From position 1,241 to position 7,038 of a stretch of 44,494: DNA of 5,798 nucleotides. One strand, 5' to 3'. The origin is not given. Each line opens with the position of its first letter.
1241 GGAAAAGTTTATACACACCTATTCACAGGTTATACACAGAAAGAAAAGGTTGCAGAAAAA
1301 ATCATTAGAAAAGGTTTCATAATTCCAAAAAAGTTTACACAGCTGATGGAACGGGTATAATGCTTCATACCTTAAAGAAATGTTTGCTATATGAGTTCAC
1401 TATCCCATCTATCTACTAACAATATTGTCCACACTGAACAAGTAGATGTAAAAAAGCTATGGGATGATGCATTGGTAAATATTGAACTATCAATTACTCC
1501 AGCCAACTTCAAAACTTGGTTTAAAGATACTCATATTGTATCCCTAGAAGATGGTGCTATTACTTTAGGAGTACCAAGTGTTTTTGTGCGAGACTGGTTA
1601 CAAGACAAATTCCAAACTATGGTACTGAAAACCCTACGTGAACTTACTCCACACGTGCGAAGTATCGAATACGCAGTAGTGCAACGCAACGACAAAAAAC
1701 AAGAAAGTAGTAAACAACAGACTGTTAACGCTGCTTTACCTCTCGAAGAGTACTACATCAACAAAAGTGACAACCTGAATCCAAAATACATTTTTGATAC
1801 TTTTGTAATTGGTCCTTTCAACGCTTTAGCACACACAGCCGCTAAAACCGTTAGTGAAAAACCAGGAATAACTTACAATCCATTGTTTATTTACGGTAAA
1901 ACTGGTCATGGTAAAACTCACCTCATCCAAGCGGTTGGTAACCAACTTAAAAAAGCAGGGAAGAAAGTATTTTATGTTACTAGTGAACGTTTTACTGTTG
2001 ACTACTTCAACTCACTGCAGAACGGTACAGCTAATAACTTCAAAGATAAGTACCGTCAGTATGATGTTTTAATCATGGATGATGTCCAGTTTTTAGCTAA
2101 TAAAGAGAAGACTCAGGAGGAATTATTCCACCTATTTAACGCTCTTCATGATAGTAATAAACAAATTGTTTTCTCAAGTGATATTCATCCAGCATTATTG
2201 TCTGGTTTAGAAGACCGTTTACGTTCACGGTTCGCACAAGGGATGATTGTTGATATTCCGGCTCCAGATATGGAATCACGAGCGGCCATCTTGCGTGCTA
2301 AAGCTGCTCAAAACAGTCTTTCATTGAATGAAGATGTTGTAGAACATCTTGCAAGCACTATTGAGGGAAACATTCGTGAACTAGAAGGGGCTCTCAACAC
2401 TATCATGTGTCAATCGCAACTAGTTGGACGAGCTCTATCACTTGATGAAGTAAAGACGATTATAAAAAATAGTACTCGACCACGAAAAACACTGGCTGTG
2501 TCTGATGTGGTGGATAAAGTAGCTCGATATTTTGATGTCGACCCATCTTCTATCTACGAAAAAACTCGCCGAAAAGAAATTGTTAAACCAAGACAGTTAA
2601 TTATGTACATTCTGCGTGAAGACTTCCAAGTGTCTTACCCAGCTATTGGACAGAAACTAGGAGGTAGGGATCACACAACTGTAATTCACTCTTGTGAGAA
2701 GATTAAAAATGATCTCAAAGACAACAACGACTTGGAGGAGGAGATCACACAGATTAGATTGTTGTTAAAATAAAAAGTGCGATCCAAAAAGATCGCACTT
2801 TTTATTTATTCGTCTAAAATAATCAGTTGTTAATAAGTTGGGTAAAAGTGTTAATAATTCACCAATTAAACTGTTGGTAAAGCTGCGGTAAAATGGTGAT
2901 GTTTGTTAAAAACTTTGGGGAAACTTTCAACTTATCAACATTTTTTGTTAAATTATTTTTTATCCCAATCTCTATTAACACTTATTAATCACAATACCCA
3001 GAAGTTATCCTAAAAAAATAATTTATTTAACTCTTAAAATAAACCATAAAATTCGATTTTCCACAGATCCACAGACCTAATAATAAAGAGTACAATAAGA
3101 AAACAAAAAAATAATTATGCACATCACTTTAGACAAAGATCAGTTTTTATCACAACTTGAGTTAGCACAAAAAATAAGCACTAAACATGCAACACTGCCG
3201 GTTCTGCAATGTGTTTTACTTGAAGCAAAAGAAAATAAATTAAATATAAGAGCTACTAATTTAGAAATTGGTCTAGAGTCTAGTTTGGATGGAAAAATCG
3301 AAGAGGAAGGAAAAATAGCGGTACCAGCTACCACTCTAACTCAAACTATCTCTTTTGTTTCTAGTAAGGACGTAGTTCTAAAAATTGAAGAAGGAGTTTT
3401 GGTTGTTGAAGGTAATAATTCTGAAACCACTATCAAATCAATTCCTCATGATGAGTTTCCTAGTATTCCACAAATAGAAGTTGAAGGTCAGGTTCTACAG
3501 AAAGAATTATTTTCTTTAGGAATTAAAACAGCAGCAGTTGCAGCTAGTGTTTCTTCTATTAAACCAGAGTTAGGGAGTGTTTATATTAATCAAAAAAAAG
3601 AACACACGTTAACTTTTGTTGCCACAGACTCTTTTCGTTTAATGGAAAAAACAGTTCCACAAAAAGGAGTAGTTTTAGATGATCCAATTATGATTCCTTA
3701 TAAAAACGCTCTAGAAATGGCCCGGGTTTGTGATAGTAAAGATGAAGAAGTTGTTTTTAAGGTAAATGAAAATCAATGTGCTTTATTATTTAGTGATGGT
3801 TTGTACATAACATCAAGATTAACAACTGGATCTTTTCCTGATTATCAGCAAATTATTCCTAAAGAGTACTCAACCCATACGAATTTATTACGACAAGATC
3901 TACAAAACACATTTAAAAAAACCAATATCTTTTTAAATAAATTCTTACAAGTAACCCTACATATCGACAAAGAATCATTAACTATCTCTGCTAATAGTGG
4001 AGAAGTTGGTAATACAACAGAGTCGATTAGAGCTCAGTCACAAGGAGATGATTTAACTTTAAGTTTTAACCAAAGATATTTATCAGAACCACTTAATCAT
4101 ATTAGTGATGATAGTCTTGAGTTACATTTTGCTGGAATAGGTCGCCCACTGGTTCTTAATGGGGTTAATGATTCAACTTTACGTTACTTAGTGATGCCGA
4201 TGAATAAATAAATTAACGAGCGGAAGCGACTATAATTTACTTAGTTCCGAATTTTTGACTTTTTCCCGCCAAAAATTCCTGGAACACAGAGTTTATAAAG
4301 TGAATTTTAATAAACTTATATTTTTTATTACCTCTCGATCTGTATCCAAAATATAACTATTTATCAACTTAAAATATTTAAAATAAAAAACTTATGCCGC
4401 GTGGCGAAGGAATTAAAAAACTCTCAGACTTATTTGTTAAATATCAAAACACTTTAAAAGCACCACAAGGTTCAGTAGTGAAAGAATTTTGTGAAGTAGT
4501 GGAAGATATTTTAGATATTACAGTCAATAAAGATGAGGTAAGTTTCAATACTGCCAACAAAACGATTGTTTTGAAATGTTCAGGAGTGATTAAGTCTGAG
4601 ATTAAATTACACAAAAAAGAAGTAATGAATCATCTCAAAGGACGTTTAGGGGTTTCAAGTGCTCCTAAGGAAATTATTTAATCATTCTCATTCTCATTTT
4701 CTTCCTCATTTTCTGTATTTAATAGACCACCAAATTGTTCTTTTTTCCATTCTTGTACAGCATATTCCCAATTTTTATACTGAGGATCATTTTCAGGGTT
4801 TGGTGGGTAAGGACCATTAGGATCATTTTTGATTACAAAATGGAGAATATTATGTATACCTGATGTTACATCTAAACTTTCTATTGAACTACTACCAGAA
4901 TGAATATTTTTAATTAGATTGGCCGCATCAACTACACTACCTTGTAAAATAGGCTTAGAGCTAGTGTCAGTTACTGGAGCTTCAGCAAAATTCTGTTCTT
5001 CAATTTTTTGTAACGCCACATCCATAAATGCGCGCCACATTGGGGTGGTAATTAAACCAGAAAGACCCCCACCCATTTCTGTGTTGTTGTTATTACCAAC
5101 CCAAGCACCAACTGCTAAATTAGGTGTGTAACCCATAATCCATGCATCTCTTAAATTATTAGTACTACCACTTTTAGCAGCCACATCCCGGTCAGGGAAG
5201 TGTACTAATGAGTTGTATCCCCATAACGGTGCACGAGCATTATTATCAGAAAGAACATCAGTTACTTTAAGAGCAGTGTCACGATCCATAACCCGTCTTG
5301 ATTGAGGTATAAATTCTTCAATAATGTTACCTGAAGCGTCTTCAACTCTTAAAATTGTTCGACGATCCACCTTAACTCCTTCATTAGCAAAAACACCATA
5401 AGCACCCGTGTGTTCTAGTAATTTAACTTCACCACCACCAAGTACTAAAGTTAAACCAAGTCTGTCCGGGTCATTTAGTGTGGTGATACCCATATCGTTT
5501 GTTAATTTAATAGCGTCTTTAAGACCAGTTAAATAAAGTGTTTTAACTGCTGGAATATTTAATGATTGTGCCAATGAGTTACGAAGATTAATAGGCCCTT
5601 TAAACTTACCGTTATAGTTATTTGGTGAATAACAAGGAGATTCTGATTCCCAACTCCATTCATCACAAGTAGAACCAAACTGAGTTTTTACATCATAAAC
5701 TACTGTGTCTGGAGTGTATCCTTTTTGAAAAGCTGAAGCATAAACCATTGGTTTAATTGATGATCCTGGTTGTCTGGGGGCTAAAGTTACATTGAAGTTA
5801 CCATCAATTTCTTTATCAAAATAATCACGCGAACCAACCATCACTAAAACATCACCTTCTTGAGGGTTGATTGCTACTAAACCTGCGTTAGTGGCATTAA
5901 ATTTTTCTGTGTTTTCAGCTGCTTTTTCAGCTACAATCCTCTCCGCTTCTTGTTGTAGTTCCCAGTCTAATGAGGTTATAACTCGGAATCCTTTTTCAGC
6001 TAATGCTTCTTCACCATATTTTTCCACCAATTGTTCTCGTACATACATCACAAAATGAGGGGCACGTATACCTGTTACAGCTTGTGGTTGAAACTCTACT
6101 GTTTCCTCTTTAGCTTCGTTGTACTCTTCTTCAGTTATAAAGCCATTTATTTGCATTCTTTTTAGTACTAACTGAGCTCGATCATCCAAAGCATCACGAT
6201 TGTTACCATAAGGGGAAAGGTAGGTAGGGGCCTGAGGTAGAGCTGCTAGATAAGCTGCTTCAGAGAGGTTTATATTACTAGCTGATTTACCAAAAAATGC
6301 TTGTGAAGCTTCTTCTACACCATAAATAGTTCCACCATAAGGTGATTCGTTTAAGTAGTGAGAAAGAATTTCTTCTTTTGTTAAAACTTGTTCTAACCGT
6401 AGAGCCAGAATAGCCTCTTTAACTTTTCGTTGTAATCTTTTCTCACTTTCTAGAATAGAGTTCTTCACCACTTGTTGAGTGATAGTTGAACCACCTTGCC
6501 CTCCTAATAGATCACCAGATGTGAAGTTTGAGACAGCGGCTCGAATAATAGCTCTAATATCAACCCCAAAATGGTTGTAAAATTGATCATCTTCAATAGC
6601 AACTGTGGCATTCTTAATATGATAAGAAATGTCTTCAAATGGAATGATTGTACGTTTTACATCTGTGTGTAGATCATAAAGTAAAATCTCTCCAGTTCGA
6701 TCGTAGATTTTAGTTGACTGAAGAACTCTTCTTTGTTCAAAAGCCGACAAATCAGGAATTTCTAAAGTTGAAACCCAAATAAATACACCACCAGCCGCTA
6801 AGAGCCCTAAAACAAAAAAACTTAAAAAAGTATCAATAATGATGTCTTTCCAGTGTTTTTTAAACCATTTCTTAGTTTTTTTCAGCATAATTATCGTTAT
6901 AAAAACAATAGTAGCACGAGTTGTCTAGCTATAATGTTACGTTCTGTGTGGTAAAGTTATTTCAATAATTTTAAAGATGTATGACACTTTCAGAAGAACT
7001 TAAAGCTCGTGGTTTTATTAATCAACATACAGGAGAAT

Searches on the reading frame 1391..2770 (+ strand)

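Call 18: search_protein_families(library=pfam, proteins=[window:1391-2770:+], max_evalue=0.00001)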
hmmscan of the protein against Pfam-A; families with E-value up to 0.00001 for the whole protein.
window:1391-2770:+ (460 aa): 7 families
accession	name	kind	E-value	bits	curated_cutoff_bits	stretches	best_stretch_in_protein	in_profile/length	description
PF00308.24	Bac_DnaA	-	9.3e-64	214.9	23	1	129-288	1-162/162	Bacterial DnaA ATPAse domain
PF08299.17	Bac_DnaA_C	-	1.6e-25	89.3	31.5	1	371-438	2-69/69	Bacterial dnaA protein helix-turn-helix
PF11638.13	DnaA_N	-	3.8e-14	52.6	24.6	1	22-83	2-64/65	DnaA N-terminal domain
PF01695.23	IstB_IS21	-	6e-11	42.7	24.1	1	165-261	95-191/238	IstB-like ATP binding protein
PF01637.24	ATPase_2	-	6.3e-07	29.9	33.2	1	161-260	19-113/225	ATPase domain predominantly from Archaea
PF00004.35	AAA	-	9.6e-07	29.7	21.2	1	166-259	2-102/131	ATPase family associated with various cellular activities (AAA)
PF00910.28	RNA_helicase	-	2.3e-06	28.4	21.5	1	166-260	2-82/105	RNA helicase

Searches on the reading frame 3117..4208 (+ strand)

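Call 18: search_protein_families(library=pfam, proteins=[window:3117-4208:+], max_evalue=0.00001)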
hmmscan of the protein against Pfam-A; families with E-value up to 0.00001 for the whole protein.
window:3117-4208:+ (364 aa): 3 families
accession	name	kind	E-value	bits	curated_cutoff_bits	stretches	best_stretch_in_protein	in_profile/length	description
PF00712.24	DNA_pol3_beta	-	1.2e-24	87.1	24.4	1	1-118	1-120/120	DNA polymerase III beta subunit, N-terminal domain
PF02768.20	DNA_pol3_beta_3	-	1.2e-24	86.8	27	1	245-362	2-120/121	DNA polymerase III beta subunit, C-terminal domain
PF02767.21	DNA_pol3_beta_2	-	7.3e-19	68.6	27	1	128-242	3-116/116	DNA polymerase III beta subunit, central domain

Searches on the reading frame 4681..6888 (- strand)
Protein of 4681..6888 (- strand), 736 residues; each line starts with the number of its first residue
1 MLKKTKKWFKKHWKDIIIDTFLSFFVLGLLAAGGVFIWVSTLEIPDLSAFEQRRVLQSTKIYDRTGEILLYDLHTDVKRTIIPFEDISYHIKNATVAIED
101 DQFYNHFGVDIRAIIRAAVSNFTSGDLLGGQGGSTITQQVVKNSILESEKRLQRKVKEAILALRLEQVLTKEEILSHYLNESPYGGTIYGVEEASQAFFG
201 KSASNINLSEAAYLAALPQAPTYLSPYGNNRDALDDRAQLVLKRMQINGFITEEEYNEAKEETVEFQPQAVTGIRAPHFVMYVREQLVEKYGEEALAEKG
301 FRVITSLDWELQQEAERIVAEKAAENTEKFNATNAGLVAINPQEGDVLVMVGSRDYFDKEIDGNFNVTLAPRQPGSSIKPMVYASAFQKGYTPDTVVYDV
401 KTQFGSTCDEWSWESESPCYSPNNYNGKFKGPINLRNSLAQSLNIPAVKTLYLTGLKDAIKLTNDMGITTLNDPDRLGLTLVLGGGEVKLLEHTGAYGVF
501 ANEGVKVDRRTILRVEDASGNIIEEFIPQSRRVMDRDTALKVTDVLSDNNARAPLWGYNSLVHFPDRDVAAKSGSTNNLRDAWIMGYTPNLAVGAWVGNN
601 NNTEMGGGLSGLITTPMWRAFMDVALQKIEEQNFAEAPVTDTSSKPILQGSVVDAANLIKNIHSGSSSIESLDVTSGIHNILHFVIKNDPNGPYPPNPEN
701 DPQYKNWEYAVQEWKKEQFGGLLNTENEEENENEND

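Call 18: search_protein_families(library=pfam, proteins=[window:4681-6888:-], max_evalue=0.00001)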
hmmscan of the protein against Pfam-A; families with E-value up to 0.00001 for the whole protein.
window:4681-6888:- (736 aa): 2 families
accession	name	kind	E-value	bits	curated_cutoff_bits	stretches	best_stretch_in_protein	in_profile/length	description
PF00912.28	Transgly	-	6.5e-60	202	27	1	73-246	8-178/178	Transglycosylase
PF00905.27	Transpeptidase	-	5.2e-15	55.9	22.1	1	337-608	3-288/299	Penicillin binding protein transpeptidase domain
